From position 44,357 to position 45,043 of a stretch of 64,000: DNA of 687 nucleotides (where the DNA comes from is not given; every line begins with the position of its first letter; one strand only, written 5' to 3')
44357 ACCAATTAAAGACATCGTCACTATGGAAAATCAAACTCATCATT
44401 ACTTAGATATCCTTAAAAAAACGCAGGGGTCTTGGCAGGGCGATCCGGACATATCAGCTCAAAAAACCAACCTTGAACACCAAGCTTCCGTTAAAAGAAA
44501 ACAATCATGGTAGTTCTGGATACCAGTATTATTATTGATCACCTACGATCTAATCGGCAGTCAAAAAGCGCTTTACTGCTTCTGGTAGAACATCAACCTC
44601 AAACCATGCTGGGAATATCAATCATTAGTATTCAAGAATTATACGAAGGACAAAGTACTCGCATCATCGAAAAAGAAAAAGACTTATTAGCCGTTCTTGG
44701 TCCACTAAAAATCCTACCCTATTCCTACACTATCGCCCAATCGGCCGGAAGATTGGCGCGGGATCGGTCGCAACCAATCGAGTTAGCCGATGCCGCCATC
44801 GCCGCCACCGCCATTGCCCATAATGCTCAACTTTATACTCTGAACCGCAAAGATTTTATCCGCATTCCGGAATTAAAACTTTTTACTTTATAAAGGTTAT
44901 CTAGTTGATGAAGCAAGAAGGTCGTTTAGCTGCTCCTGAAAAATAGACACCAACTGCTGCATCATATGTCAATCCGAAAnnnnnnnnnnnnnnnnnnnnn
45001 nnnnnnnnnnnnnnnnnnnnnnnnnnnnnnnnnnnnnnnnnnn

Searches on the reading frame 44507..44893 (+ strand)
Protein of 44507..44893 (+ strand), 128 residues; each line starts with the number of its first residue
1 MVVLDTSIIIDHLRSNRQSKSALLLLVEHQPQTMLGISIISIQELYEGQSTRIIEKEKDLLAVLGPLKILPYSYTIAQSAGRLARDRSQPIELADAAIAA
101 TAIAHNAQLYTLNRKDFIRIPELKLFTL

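Call 49: search_protein_families(library=pfam, proteins=[window:44507-44893:+], max_evalue=0.001)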
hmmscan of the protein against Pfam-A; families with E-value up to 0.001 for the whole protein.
window:44507-44893:+ (128 aa): 1 family
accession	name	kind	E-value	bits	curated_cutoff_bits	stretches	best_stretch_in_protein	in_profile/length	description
PF01850.27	PIN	-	1.6e-15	58.2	23.6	1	2-122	1-119/120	PIN domain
